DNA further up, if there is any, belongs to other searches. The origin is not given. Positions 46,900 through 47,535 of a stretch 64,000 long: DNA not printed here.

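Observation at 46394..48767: Stand-alone mms6/mamD-like, mmsF/mamF-like and mamK module in a housekeeping context (candidate satellite magnetosome 'islet')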

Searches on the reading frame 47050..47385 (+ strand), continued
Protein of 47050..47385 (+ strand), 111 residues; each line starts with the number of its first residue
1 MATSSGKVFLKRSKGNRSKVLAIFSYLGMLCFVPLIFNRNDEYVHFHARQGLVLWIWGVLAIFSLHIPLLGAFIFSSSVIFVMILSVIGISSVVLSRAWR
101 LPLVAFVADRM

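Call 32: list_cluster_members(proteins=[P0132, P0045, P0007, P0047, P0008, P0017, P0024, P0034, P0043, P0046])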
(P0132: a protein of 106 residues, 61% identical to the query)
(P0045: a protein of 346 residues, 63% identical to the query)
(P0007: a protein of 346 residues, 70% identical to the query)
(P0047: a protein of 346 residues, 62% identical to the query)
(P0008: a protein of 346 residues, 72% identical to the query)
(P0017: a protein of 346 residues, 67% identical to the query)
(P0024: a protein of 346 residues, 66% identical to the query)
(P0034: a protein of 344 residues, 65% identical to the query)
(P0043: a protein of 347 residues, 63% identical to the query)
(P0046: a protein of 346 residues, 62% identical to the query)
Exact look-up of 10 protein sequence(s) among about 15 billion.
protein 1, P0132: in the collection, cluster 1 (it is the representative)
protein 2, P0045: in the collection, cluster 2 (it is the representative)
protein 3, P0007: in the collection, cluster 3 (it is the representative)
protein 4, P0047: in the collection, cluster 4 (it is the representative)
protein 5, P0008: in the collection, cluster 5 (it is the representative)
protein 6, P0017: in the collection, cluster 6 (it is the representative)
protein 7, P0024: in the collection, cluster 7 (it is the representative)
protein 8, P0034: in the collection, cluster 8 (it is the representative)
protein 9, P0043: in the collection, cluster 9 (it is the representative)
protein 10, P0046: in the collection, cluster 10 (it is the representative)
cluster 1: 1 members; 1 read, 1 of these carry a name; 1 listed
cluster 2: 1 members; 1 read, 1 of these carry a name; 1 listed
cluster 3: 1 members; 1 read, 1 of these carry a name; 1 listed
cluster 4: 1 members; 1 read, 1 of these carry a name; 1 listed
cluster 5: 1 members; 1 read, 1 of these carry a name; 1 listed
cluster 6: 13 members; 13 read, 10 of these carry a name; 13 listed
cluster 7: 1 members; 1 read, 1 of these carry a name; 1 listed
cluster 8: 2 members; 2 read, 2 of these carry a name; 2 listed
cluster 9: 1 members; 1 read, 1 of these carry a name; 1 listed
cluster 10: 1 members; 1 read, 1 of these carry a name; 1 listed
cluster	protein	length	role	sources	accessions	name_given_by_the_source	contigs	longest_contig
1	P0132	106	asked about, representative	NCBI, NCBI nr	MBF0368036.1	MAG: hypothetical protein HQL52_01125 [Magnetococcales bacterium] | hypothetical protein [Magnetococcales bacterium]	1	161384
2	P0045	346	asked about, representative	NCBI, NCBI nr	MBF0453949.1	MAG: rod shape-determining protein [Magnetococcales bacterium] | rod shape-determining protein [Magnetococcales bacterium]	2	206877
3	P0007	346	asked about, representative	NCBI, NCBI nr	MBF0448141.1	MAG: rod shape-determining protein [Magnetococcales bacterium] | rod shape-determining protein [Magnetococcales bacterium]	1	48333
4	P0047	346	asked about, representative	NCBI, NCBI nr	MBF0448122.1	MAG: rod shape-determining protein [Magnetococcales bacterium] | rod shape-determining protein [Magnetococcales bacterium]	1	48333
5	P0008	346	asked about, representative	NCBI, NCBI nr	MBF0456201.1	MAG: rod shape-determining protein [Magnetococcales bacterium] | rod shape-determining protein [Magnetococcales bacterium]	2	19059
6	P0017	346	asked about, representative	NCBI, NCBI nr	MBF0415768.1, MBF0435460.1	MAG: rod shape-determining protein [Magnetococcales bacterium] | rod shape-determining protein [Magnetococcales bacterium]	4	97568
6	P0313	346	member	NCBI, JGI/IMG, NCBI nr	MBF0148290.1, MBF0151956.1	MAG: rod shape-determining protein [Magnetococcales bacterium] | rod shape-determining protein [Magnetococcales bacterium]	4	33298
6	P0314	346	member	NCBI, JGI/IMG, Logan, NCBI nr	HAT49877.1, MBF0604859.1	MAG: rod shape-determining protein [Nitrospirae bacterium] | rod shape-determining protein [Magnetococcales bacterium]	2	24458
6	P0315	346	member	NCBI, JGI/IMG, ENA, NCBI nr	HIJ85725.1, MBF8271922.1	MAG: actin-like ATPase [Magnetococcales bacterium] | actin-like ATPase [Magnetococcales bacterium]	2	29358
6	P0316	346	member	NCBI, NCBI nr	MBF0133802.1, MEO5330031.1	MAG: rod shape-determining protein [Magnetococcales bacterium] | rod shape-determining protein [Magnetococcales bacterium]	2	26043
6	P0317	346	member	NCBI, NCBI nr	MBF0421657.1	MAG: rod shape-determining protein [Magnetococcales bacterium] | rod shape-determining protein [Magnetococcales bacterium]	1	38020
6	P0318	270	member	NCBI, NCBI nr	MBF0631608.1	MAG: rod shape-determining protein, partial [Magnetococcales bacterium] | rod shape-determining protein [Magnetococcales bacterium]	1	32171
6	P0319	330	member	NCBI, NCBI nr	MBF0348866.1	MAG: rod shape-determining protein [Magnetococcales bacterium] | rod shape-determining protein [Magnetococcales bacterium]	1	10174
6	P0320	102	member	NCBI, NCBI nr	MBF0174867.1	MAG: rod shape-determining protein, partial [Magnetococcales bacterium] | rod shape-determining protein [Magnetococcales bacterium]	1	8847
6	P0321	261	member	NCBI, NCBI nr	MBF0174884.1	MAG: rod shape-determining protein, partial [Magnetococcales bacterium] | rod shape-determining protein [Magnetococcales bacterium]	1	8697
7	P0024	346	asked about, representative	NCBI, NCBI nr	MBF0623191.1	MAG: rod shape-determining protein [Magnetococcales bacterium] | rod shape-determining protein [Magnetococcales bacterium]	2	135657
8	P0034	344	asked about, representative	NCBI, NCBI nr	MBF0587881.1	MAG: rod shape-determining protein [Magnetococcales bacterium] | rod shape-determining protein [Magnetococcales bacterium]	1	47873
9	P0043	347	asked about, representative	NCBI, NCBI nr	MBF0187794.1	MAG: rod shape-determining protein [Magnetococcales bacterium] | rod shape-determining protein [Magnetococcales bacterium]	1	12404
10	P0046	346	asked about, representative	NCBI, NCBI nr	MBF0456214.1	MAG: rod shape-determining protein [Magnetococcales bacterium] | rod shape-determining protein [Magnetococcales bacterium]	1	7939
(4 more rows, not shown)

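Call 44: list_cluster_members(proteins=[P0187, P0271, P0200, P0125, P0130, P0126, P0212, P0167, P0176, P0182])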
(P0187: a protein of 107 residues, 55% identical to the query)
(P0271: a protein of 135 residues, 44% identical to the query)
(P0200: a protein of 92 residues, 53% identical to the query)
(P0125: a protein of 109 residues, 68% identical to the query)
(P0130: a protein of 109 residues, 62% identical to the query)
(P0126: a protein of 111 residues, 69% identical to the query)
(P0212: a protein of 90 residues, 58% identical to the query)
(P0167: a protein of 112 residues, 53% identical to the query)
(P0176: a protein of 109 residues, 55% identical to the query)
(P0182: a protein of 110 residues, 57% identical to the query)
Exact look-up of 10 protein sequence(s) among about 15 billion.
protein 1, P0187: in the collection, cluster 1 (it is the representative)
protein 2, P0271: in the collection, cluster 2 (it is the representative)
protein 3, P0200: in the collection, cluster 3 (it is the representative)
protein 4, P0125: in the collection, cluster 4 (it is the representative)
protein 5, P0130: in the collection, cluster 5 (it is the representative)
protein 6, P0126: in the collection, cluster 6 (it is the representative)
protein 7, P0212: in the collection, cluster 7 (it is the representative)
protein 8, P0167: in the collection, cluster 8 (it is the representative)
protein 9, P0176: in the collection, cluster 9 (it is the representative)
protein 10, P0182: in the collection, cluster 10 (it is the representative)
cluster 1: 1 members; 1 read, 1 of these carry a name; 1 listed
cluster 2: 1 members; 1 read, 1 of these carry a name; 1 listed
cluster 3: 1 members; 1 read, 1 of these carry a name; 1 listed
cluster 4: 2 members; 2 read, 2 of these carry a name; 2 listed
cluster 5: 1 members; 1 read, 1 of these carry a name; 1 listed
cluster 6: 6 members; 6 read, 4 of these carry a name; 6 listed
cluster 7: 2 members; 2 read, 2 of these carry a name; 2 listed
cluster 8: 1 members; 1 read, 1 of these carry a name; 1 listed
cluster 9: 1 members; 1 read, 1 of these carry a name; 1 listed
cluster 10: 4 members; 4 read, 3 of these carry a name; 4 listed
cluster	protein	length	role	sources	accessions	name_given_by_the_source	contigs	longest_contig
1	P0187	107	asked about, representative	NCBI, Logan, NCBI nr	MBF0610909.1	MAG: hypothetical protein HQL55_07270 [Magnetococcales bacterium] | hypothetical protein [Magnetococcales bacterium]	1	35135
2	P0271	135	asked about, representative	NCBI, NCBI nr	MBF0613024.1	MAG: hypothetical protein HQL55_18040 [Magnetococcales bacterium] | hypothetical protein [Magnetococcales bacterium]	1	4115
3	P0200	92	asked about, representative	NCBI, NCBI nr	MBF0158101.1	MAG: hypothetical protein HQL58_01105 [Magnetococcales bacterium] | hypothetical protein [Magnetococcales bacterium]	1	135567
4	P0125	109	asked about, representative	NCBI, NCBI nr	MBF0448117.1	MAG: hypothetical protein HQL67_07960 [Magnetococcales bacterium] | hypothetical protein [Magnetococcales bacterium]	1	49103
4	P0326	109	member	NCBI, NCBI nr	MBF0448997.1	MAG: hypothetical protein HQL67_12410 [Magnetococcales bacterium] | hypothetical protein [Magnetococcales bacterium]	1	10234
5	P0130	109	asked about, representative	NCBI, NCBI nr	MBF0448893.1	MAG: hypothetical protein HQL67_11885 [Magnetococcales bacterium] | hypothetical protein [Magnetococcales bacterium]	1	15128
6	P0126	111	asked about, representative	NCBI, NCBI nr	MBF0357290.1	MAG: hypothetical protein HQL70_01710 [Magnetococcales bacterium] | hypothetical protein [Magnetococcales bacterium]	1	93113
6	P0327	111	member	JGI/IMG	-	fumarate reductase subunit D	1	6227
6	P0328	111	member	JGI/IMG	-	fumarate reductase subunit D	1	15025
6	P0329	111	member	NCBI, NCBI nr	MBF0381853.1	MAG: hypothetical protein HQL69_12595 [Magnetococcales bacterium] | hypothetical protein [Magnetococcales bacterium]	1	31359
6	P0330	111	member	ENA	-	-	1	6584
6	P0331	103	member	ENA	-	-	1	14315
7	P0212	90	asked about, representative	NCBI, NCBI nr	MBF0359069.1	MAG: hypothetical protein HQL70_10720 [Magnetococcales bacterium] | hypothetical protein [Magnetococcales bacterium]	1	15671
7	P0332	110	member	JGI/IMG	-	fumarate reductase subunit D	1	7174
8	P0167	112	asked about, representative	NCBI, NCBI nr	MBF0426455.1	MAG: hypothetical protein HQL66_11630 [Magnetococcales bacterium] | hypothetical protein [Magnetococcales bacterium]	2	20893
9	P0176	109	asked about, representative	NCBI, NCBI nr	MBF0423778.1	MAG: hypothetical protein HQL73_12395 [Magnetococcales bacterium] | hypothetical protein [Magnetococcales bacterium]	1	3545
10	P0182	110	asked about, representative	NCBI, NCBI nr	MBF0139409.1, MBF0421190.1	MAG: hypothetical protein HQL74_03905 [Magnetococcales bacterium] | hypothetical protein [Magnetococcales bacterium]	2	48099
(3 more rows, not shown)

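Call 65: find_encoding_contigs(protein=P0125, flank=10000, max_places=3)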
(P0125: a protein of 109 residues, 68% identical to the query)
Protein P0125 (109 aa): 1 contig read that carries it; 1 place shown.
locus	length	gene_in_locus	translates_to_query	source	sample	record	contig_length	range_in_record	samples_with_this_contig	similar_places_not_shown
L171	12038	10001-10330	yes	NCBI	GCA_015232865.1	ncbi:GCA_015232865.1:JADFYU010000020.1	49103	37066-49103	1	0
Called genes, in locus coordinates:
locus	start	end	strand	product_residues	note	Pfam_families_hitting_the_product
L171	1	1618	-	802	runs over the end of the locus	PF13176:TPR_7 (faint), PF12895:ANAPC3 (faint), PF13181:TPR_8 (faint), PF14559:TPR_19 (weak), PF00515:TPR_1 (weak), PF07719:TPR_2 (weak), PF13432:TPR_16 (weak), PF14559:TPR_19 (weak), +7 more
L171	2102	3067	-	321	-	PF01545:Cation_efflux, PF16916:ZT_dimer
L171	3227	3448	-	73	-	PF06305:LapA_dom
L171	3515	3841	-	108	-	PF09685:MamF_MmsF (weak)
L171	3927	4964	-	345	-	PF06723:MreB_Mbl, PF25229:Salactin, PF00022:Actin (weak), PF14450:FtsA (faint)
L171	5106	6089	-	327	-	-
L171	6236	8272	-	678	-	PF00089:Trypsin, PF13365:Trypsin_2, PF18509:MCR, PF13180:PDZ_2, PF00595:PDZ, PF13180:PDZ_2, PF17820:PDZ_6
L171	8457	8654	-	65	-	PF26391:MamI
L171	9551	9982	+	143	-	-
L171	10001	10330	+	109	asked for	PF09685:MamF_MmsF (weak)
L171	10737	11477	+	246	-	PF18509:MCR, PF26390:MamS_MamX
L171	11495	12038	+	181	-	?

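Call 66: find_encoding_contigs(protein=P0132, flank=10000, max_places=3)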
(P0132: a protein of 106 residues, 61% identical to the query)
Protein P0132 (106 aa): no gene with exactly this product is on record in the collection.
